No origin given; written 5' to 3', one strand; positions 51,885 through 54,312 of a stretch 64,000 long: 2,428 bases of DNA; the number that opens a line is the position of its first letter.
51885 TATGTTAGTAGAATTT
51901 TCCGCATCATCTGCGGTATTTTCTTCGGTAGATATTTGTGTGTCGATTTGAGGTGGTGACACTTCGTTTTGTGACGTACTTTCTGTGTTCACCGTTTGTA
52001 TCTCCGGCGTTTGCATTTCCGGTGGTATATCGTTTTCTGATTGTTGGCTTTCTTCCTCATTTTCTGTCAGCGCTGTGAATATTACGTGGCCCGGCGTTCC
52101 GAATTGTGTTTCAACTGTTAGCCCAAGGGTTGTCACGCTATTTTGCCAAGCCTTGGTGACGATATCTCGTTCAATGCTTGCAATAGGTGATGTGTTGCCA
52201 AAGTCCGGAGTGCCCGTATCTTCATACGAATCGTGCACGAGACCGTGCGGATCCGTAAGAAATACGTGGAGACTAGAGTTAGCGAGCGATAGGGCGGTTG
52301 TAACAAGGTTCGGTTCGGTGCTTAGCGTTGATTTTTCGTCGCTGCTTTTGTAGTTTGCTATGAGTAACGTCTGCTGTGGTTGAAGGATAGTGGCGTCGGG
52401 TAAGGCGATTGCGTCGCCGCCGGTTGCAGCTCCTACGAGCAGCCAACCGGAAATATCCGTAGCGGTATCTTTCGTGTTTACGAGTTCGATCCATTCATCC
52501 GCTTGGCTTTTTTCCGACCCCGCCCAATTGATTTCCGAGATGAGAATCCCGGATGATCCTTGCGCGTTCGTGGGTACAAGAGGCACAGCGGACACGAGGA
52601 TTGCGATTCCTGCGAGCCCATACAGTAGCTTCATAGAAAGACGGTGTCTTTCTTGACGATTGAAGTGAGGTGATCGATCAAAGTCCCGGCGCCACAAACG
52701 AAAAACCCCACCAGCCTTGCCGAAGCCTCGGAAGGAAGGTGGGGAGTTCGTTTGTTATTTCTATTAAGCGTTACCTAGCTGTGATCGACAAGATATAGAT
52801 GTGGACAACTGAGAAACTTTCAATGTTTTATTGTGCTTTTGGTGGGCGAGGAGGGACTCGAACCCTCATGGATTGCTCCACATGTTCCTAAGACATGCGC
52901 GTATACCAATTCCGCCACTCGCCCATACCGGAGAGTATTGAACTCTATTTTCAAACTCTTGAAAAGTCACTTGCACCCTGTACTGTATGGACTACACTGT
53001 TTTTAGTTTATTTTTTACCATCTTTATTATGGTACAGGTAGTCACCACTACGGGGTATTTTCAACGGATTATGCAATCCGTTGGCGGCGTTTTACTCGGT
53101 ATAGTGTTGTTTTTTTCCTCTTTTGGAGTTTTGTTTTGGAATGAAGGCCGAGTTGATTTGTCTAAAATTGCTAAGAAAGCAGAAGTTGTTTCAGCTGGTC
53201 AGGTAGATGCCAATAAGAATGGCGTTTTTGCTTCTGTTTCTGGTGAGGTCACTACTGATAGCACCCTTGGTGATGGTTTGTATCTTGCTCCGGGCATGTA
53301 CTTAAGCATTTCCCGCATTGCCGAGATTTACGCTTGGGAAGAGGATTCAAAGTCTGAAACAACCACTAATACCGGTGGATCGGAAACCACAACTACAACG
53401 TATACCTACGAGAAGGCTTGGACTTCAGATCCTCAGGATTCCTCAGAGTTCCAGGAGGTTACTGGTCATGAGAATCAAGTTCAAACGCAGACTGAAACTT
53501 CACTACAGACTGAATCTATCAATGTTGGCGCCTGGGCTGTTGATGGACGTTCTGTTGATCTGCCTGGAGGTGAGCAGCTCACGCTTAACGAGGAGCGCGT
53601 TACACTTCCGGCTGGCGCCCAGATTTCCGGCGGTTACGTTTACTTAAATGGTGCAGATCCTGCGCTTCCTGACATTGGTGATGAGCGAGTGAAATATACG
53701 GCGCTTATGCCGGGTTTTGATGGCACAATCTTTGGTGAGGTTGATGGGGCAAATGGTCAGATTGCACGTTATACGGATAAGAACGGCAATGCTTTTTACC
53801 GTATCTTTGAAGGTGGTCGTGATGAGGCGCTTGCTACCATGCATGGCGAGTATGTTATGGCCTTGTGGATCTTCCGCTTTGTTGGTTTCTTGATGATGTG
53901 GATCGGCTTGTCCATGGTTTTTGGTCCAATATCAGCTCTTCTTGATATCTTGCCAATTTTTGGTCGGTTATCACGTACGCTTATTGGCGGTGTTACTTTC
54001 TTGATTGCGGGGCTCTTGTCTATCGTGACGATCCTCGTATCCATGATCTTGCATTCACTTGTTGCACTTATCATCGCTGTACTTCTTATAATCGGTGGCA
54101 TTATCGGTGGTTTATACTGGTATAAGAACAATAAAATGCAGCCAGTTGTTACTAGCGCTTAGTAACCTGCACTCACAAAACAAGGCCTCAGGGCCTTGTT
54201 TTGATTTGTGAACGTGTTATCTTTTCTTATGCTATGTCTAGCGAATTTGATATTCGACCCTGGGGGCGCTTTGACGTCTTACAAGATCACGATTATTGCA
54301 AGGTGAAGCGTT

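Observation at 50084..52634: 800-aa surface protein with two lamin-tail domains, a long acidic low-complexity region and a C-terminal anchor, translationally coupled to a 73-aa partner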

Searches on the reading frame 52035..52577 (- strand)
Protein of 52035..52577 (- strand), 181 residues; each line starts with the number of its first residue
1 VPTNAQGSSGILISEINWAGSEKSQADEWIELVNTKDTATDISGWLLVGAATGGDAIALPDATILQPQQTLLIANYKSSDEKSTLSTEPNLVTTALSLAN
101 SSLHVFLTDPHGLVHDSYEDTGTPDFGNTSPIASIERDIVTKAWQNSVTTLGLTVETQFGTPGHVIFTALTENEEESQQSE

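Call 70: search_protein_families(library=pfam, proteins=[window:52035-52577:-], max_evalue=1)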
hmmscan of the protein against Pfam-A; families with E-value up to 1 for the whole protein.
window:52035-52577:- (181 aa): 1 family
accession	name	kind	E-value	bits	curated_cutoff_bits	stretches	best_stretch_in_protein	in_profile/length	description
PF00932.25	LTD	-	4.7e-14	53.1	34.3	1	5-119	2-106/109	Lamin Tail Domain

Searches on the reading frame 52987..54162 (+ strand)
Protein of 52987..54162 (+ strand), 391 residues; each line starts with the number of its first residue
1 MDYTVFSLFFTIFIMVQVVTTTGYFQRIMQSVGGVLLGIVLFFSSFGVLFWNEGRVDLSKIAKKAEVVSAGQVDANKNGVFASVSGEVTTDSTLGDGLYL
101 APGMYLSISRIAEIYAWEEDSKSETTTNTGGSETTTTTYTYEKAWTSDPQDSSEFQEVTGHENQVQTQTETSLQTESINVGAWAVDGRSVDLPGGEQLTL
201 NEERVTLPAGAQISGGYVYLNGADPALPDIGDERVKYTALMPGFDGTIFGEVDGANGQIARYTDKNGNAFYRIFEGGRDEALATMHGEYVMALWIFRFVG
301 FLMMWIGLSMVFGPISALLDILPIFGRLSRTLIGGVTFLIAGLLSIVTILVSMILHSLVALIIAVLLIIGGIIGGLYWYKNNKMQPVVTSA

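Call 4: search_protein_families(library=pfam, proteins=[window:52987-54162:+], max_evalue=0.1)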
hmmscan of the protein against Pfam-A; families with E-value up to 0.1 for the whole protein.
window:52987-54162:+ (391 aa): 1 family
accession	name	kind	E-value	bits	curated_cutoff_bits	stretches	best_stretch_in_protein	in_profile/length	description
PF07787.17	TMEM43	-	1.1e-47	162.9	23.3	1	114-356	1-248/250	Transmembrane protein 43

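Call 5: search_protein_families(library=ncbifam, proteins=[window:52987-54162:+], max_evalue=0.1)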
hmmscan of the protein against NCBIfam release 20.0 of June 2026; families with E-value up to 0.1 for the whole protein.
window:52987-54162:+ (391 aa): 0 families
